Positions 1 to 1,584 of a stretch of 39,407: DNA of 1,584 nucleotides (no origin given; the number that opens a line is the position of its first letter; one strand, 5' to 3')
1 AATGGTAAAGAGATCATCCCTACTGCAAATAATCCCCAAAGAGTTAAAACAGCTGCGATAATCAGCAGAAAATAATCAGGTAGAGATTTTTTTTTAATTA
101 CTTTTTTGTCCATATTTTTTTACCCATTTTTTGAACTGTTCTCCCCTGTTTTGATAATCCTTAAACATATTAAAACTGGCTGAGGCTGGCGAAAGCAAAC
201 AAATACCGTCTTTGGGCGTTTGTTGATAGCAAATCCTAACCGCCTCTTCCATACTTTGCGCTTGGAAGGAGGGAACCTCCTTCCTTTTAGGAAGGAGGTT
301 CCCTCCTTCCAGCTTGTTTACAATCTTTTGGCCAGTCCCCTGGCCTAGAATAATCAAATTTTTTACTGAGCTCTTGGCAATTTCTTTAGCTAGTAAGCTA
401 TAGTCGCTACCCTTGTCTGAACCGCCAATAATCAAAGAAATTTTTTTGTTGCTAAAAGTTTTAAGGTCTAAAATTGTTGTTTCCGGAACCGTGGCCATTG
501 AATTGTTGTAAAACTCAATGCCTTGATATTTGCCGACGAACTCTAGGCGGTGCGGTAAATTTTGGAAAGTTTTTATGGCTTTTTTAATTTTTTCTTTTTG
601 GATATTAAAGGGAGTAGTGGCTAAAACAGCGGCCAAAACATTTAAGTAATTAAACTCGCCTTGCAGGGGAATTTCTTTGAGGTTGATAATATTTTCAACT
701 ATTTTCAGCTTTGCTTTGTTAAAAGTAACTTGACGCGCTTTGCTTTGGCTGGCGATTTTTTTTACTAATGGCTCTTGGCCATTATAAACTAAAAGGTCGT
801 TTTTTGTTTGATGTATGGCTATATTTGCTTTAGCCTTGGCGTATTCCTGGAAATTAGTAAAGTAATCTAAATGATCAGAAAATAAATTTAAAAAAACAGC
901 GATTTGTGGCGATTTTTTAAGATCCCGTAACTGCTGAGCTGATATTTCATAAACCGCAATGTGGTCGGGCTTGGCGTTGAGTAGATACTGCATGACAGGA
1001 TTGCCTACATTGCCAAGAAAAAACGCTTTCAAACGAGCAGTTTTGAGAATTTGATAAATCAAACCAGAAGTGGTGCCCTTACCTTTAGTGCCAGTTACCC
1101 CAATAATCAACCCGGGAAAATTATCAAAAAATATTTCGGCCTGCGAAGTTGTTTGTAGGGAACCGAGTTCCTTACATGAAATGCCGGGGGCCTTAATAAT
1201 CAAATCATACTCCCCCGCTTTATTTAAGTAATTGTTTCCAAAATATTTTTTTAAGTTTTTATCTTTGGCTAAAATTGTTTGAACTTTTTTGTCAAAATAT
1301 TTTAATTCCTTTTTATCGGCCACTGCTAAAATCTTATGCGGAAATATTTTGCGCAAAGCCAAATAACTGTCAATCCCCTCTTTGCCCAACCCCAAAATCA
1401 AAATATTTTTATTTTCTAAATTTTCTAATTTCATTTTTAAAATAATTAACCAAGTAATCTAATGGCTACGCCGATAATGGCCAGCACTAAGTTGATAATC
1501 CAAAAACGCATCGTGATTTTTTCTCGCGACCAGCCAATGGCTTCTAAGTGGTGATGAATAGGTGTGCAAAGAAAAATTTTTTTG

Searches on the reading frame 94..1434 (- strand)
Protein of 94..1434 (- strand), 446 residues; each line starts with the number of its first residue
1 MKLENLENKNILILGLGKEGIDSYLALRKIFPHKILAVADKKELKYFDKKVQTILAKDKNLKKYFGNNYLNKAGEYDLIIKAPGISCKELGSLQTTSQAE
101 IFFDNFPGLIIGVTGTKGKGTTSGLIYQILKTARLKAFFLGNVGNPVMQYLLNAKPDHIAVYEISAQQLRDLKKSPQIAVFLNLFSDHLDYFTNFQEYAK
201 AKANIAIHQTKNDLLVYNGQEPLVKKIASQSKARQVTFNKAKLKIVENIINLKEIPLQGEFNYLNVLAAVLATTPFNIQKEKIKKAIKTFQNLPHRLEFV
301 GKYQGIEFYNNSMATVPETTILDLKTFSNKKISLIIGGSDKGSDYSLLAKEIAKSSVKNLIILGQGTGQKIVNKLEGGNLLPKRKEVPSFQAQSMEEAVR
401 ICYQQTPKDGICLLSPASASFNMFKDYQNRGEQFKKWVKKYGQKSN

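Call 53: search_protein_families(library=pfam, proteins=[window:94-1434:-])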
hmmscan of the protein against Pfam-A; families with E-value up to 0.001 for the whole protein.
window:94-1434:- (446 aa): 2 families
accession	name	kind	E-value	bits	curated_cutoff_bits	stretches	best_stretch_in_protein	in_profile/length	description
PF08245.18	Mur_ligase_M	-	4.9e-25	89.1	24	1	113-272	1-199/200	Mur ligase middle domain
PF02875.26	Mur_ligase_C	-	4.4e-07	31.2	28.4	1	295-415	1-124/127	Mur ligase, glutamate ligase domain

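Call 58: find_encoding_contigs(protein=window:94-1434:-, flank=10000, max_places=4)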
Protein window:94-1434:- (446 aa): no gene with exactly this product is on record in the collection.

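Call 97: search_solved_structures(query=window:94-1434:-, show_alignments=1, max_evalue=1e-10)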
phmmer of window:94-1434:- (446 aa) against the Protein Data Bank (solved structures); distinct sequences matched with E-value up to 1e-10: 12.
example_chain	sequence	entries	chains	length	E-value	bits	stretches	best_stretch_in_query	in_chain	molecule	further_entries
3lk7_A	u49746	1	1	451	8.8e-49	169.6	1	5-434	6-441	UDP-N-acetylmuramoylalanine--D-glutamate ligase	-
4buc_A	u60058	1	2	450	9.3e-45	156.3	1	42-442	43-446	UDP-N-ACETYLMURAMOYLALANINE--D-GLUTAMATE LIGASE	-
2jff_A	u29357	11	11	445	3.9e-35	124.6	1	7-443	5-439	UDP-N-ACETYLMURAMOYLALANINE--D-GLUTAMATE LIGASE | UDP-N-ACETYLMURAMOYL-ALANINE-D-GLUTAMATE LIGASE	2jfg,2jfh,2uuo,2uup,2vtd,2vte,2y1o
8v8w_A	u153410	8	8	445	5.3e-35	124.2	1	7-442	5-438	UDP-N-acetylmuramoylalanine--D-glutamate ligase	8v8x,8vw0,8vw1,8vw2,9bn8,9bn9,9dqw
2wjp_A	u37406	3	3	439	5.8e-35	124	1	8-442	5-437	UDP-N-ACETYLMURAMOYLALANINE--D-GLUTAMATE LIGASE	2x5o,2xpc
5a5f_A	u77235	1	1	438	7.2e-35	123.7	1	8-442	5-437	UDP-N-ACETYLMURAMOYLALANINE--D-GLUTAMATE LIGASE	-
8v8y_A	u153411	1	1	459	9.5e-35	123.3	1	6-442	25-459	UDP-N-acetylmuramoylalanine--D-glutamate ligase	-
1e0d_A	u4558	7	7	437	1.1e-34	123.1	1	8-442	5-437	UDP-N-ACETYLMURAMOYLALANINE--D-GLUTAMATE LIGASE | UDP-N-ACETYLMURAMOYL-L-ALANINE:D-GLUTAMATE LIGASE | UDP-N-ACETYLMURAMOYL-L-ALANINE/:D-GLUTAMATE LIGASE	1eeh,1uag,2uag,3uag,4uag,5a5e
7sir_A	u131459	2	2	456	4.3e-32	114.6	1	247-438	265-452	UDP-N-acetylmuramoylalanine--D-glutamate ligase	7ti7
7sy9_A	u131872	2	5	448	8.8e-28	100.4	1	248-440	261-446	UDP-N-acetylmuramoylalanine--D-glutamate ligase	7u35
8dp2_A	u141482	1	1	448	9e-28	100.3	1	248-440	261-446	UDP-N-acetylmuramoylalanine--D-glutamate ligase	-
3zl8_A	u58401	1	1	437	4.5e-11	45.3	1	99-226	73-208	UDP-N-ACETYLMURAMOYL-TRIPEPTIDE--D-ALANYL-D-ALANINE LIGASE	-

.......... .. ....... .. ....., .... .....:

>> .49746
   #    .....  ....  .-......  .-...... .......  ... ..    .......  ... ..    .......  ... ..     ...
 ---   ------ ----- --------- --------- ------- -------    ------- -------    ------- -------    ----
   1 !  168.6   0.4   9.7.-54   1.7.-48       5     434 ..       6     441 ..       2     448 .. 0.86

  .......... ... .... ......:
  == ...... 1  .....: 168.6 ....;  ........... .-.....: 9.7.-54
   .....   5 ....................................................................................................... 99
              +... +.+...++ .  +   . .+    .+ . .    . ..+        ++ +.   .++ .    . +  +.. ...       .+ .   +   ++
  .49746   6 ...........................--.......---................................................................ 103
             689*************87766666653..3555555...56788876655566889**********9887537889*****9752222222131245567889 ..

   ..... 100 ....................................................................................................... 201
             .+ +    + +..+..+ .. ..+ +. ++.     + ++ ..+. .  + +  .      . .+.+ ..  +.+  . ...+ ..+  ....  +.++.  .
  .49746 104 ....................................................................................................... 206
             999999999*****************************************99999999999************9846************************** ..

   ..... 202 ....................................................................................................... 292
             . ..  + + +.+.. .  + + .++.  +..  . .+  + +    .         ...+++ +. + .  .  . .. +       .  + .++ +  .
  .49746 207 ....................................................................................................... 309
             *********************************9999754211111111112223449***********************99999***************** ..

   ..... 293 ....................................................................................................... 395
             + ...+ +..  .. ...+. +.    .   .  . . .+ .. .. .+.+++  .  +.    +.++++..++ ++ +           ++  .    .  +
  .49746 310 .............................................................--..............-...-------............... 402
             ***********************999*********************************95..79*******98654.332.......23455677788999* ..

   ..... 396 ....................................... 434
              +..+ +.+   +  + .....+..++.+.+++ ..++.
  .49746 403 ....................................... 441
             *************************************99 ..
